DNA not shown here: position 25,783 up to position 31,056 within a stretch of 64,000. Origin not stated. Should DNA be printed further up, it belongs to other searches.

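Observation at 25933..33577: Flotillin and NfeD/YqiJ pair followed closely by a 1657-aa protein with an AAA_5 NTPase: candidate undescribed membrane-scaffold-associated system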

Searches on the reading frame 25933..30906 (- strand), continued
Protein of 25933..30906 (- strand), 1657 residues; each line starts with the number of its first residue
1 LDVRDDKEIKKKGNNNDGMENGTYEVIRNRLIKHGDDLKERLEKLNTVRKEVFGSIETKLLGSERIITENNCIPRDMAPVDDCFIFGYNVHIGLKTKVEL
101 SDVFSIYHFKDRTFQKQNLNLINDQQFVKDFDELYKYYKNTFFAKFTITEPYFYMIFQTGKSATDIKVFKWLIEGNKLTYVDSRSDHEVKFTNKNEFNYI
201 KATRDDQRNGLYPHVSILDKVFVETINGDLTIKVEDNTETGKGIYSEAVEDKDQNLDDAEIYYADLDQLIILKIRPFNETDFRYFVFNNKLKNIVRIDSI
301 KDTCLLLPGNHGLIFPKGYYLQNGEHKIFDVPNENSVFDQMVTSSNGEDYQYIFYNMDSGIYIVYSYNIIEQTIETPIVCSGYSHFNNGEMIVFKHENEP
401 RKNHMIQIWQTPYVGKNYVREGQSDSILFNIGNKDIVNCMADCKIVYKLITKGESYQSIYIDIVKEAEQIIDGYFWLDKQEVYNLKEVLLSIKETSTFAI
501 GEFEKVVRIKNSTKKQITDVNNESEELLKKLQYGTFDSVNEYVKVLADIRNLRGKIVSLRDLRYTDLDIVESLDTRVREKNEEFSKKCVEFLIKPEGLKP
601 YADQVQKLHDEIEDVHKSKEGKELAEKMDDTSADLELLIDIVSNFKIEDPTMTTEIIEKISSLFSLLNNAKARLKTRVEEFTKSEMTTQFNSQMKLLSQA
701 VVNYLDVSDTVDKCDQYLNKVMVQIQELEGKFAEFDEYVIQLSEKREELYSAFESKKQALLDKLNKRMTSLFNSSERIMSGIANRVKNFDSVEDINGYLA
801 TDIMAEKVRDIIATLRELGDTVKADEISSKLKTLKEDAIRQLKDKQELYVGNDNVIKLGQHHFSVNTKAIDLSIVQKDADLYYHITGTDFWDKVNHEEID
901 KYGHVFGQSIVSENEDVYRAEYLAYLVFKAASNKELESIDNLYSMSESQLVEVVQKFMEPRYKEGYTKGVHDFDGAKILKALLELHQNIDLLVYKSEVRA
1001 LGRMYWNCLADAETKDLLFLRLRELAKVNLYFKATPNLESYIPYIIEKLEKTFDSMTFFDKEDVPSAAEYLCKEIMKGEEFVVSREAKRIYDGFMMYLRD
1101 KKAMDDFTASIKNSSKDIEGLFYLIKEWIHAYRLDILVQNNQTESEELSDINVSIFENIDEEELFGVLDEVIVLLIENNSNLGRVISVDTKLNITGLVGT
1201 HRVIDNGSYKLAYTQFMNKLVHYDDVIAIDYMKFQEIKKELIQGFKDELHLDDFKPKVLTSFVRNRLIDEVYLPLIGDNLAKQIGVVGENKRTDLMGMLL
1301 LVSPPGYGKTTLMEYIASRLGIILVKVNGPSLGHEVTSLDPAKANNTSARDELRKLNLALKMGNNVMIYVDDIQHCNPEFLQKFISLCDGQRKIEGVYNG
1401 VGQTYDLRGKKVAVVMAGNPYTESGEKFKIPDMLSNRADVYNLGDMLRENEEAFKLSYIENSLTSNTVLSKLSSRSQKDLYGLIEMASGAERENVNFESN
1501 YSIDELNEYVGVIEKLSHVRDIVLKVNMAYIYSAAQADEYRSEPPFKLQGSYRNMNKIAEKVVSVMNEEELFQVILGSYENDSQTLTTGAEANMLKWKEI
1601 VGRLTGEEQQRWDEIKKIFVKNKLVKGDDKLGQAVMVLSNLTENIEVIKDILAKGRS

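Call 13: find_related_loci(query=A1, collection=genome_contigs, flank=10000)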
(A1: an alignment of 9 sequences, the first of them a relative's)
Query A1 (1657 aa) in genome_contigs; peptide patterns used: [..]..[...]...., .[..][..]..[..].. (x = any residue, [..] = any of these).
458 stretches matched a pattern; 298 encode a relative of the query (tblastn E <= 1e-3); the best 80 are kept; 80 distinct loci.
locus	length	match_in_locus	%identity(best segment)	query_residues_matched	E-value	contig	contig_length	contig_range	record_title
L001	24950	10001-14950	83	1-1656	0e+0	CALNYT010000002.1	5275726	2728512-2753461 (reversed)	MAG: uncultured Clostridiaceae bacterium isolate LOGT_bin.0076 genome assembly, contig: contig_6810, whole genome shotgu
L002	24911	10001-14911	83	7-1656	0e+0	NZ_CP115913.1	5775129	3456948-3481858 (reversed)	Oceanirhabdus sp. W0125-5 chromosome, complete genome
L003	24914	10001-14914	83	5-1656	0e+0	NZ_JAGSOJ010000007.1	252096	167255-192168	Oceanirhabdus seepicola strain ZWT Scaffold7, whole genome shotgun sequence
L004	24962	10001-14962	81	1-1656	0e+0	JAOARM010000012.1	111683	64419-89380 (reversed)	MAG: Vallitalea sp. isolate McD1.14 contig_50547, whole genome shotgun sequence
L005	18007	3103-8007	80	5-1655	0e+0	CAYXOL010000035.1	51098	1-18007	MAG TPA_asm: uncultured Clostridium sp. isolate binchicken_co135_7 genome assembly, contig: NODE_1423_length_51098_cov_9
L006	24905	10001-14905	79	5-1655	0e+0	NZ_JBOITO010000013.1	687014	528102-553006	MAG: Clostridium sp. isolate Enrichment1 NODE_1_length_687014_cov_262.954121, whole genome shotgun sequence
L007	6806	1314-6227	79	5-1655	0e+0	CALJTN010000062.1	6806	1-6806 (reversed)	MAG: uncultured Clostridiaceae bacterium isolate R1_Bin_METABAT__6_1 genome assembly, contig: c_000001398742, whole geno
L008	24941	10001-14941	76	4-1654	0e+0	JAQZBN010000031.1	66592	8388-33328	MAG: Herbinix sp. isolate L_E1_T20_C_bin.107 scaffold_1013, whole genome shotgun sequence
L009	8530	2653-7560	75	3-1655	0e+0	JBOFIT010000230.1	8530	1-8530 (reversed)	MAG: Cellulosilyticaceae bacterium isolate WFFMC_MAG_013 k139_267298_flag=0_multi=13.6054_len=8530, whole genome shotgun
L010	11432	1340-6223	74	16-1656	0e+0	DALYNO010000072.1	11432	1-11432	MAG TPA_asm: Anaerocolumna sp. isolate CTOTU46736 NODE_556_length_11432_cov_4.344994, whole genome shotgun sequence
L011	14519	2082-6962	74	5-1647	0e+0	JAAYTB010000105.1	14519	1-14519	MAG: Clostridia bacterium isolate AS23ysBPME_66 114478_AS23, whole genome shotgun sequence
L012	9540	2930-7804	75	5-1645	0e+0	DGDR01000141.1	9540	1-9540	MAG TPA_asm: Clostridium sp. UBA3947 UBA3947_contig_15573, whole genome shotgun sequence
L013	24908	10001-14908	73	14-1654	0e+0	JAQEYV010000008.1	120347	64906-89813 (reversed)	Clostridiaceae bacterium OF42-15pH9A OF42-15pH9A.Scaf8, whole genome shotgun sequence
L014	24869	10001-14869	72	19-1654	0e+0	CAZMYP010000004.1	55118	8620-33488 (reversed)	MAG TPA_asm: uncultured Herbinix sp. isolate SRP192927_co6_636 genome assembly, contig: NODE_766_length_55118_cov_5.2007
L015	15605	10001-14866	71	20-1654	0e+0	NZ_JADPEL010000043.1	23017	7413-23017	Clostridium sp. D53t1_180928_C8 NODE_43_length_23017_cov_12.7266, whole genome shotgun sequence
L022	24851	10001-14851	67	19-1650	0e+0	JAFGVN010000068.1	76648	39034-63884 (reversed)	MAG: Clostridia bacterium isolate ZodW_Metabat.172 k87_8742700, whole genome shotgun sequence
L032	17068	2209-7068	50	19-1657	0e+0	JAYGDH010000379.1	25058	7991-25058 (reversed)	MAG: Pirellulaceae bacterium isolate OC3_3000m_MAG_123 OC3_3000m_contig_29295, whole genome shotgun sequence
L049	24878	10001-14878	49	19-1654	0e+0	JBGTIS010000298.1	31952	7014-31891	MAG: Cyclobacteriaceae bacterium isolate JTS-RE270 k141_848872, whole genome shotgun sequence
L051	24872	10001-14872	48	18-1657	0e+0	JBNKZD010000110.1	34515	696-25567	MAG: Chitinispirillaceae bacterium isolate D1.bin.5.orig k141_1816009, whole genome shotgun sequence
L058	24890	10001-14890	47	10-1655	0e+0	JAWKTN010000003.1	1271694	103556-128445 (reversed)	MAG: Pirellulaceae bacterium isolate BC1.9 BC1.9.fa-3, whole genome shotgun sequence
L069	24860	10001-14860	48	10-1655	0e+0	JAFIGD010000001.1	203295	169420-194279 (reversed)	MAG: Verrucomicrobia bacterium isolate Super_Day4_Bin.15 NODE_12_length_203295_cov_50.425443, whole genome shotgun seque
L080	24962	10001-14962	42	15-1652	0e+0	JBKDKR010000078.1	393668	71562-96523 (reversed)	MAG: Pirellula sp. isolate samp_2119_metabat2_262 samp_2119_769463, whole genome shotgun sequence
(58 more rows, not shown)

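Call 19: search_solved_structures(query=A1, max_evalue=1)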
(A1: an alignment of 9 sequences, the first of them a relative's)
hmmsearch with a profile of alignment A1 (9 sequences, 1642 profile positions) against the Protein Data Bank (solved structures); distinct sequences matched with E-value up to 1: 76 (the best 60 are shown).
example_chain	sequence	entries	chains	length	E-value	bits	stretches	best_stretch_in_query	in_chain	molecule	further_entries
9dx3_A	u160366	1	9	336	0.0018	18.6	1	1271-1317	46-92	Holliday junction branch migration complex subunit RuvB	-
9dx4_A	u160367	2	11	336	0.0022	18.4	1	1271-1317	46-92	Holliday junction branch migration complex subunit RuvB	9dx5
1ixr_C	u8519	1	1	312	0.0036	17.6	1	1275-1317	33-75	RuvB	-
1ixs_B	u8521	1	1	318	0.0037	17.6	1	1275-1317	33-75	RuvB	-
8efv_D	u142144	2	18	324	0.0038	17.6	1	1275-1317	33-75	Holliday junction ATP-dependent DNA helicase RuvB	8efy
1hqc_A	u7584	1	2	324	0.0038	17.6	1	1275-1317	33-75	RUVB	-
1j7k_A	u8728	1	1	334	0.013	15.8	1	1260-1318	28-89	HOLLIDAY JUNCTION DNA HELICASE RUVB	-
1in8_A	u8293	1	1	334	0.013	15.8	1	1260-1318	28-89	HOLLIDAY JUNCTION DNA HELICASE RUVB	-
1in5_A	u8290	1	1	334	0.013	15.8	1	1260-1318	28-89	HOLLIDAY JUNCTION DNA HELICASE RUVB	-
1in4_A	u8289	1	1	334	0.013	15.8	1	1260-1318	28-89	HOLLIDAY JUNCTION DNA HELICASE RUVB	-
1in7_A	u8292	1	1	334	0.013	15.8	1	1260-1318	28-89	HOLLIDAY JUNCTION DNA HELICASE RUVB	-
9bji_A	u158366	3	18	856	0.017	15.4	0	1283-1318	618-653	Nuclear valosin-containing protein-like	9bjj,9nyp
7pbl_A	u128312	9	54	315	0.026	14.8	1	1274-1318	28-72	Holliday junction ATP-dependent DNA helicase RuvB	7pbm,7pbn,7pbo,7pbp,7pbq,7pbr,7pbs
1in6_A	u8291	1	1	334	0.049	13.9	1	1260-1318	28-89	HOLLIDAY JUNCTION DNA HELICASE RUVB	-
7swl_A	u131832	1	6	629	0.066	13.5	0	1250-1316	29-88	Rix7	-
5vc7_A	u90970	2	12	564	0.31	11.3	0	1284-1317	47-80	VCP-like ATPase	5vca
5g4g_A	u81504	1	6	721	0.51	10.5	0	1284-1317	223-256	VCP-LIKE ATPASE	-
5g4f_A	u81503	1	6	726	0.52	10.5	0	1284-1317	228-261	VCP-LIKE ATPASE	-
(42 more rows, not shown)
